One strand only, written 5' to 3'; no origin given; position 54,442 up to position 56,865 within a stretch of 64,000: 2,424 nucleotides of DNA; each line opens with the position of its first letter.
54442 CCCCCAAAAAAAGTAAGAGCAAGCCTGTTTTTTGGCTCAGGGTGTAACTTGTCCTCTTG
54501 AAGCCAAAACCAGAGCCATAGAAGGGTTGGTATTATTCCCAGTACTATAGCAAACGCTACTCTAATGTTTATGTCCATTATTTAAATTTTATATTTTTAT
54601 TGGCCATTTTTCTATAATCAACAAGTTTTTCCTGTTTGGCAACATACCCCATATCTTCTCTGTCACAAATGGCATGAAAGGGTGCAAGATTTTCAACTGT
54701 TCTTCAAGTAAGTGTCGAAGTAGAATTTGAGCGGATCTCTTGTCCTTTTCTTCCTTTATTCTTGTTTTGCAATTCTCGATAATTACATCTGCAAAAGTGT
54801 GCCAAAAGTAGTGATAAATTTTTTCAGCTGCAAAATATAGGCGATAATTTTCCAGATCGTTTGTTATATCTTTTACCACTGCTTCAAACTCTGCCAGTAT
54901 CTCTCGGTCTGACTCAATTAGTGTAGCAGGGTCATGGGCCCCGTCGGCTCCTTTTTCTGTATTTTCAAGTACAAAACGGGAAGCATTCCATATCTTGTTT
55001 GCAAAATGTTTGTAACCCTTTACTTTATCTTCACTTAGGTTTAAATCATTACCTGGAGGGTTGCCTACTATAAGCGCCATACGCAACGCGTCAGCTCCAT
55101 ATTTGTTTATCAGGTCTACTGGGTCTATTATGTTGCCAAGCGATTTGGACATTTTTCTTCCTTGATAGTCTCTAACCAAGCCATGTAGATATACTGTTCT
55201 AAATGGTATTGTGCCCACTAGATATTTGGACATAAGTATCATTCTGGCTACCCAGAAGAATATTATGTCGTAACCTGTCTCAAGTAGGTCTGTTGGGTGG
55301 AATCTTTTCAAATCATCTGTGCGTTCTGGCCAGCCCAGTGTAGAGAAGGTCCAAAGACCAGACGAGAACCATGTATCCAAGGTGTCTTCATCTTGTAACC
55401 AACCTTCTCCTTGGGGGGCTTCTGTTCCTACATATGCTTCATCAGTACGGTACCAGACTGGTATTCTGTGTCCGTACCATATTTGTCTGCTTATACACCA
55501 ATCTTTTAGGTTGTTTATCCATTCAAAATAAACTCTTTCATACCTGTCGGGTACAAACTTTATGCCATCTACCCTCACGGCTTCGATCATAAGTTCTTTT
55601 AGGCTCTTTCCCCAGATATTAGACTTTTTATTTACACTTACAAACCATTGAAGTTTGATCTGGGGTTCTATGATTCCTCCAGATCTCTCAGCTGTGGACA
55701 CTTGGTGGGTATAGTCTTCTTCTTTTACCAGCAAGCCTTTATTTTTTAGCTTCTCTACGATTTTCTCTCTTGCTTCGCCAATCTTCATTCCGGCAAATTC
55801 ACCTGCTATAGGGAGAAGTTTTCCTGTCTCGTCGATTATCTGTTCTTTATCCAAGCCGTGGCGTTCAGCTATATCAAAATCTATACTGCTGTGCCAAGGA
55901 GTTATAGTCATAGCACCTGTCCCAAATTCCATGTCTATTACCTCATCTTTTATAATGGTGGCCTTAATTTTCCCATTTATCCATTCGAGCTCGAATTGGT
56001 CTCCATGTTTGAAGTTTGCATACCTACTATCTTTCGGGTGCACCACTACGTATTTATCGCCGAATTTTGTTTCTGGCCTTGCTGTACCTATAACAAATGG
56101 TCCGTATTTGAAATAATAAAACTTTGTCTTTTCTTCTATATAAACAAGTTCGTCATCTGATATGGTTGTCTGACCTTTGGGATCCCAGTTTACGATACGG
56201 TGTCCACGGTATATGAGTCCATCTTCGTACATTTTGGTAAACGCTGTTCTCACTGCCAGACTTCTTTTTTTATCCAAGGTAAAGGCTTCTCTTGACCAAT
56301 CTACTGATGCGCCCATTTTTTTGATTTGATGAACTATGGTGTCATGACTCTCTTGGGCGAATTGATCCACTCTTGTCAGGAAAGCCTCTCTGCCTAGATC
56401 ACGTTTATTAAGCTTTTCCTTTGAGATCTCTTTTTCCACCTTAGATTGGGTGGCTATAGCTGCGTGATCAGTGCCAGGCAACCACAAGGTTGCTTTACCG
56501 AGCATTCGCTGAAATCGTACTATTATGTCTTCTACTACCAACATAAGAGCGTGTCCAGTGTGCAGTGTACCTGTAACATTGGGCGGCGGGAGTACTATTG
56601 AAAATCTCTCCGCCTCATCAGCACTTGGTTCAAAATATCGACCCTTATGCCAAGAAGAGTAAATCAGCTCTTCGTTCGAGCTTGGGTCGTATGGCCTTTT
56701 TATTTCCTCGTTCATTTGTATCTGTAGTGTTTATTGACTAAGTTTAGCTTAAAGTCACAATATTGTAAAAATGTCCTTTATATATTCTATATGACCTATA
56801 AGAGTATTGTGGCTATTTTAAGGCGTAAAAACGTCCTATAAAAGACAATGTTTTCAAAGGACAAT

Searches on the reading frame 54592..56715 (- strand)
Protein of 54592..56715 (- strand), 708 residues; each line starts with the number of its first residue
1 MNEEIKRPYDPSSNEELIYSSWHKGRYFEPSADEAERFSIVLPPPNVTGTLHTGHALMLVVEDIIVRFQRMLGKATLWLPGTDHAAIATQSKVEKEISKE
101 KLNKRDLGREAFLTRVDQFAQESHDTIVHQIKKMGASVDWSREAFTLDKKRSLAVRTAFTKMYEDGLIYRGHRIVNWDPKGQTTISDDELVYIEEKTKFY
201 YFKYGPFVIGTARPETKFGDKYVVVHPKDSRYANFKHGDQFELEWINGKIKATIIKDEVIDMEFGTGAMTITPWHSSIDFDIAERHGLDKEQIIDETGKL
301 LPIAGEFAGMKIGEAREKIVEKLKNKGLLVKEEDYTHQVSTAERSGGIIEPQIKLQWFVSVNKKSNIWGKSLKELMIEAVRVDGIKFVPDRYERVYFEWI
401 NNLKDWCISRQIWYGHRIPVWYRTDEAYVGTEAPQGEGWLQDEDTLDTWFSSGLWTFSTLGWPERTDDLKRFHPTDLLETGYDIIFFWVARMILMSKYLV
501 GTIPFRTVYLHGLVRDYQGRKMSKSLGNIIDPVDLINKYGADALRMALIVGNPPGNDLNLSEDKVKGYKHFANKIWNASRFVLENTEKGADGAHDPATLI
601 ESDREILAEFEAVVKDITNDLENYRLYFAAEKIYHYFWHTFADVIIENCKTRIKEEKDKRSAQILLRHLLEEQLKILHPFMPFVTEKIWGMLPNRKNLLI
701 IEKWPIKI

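Call 73: search_protein_families(library=pfam, proteins=[window:54592-56715:-], max_evalue=0.0001)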
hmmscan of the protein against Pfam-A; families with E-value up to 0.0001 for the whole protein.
window:54592-56715:- (708 aa): 4 families
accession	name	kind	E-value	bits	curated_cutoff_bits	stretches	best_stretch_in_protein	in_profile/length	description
PF00133.28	tRNA-synt_1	-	4.2e-131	437.9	22.7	2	18-429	2-254/414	tRNA synthetases class I (I, L, M and V)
PF08264.19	Anticodon_1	-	1.2e-27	97.1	25.1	1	603-705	1-105/148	Anticodon-binding domain of tRNA ligase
PF09334.17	tRNA-synt_1g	-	1.7e-21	76.9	20.1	2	389-565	207-371/391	tRNA synthetases class I (M)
PF01406.26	tRNA-synt_1e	-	7e-07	29.3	27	1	478-565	211-296/301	tRNA synthetases class I (C) catalytic domain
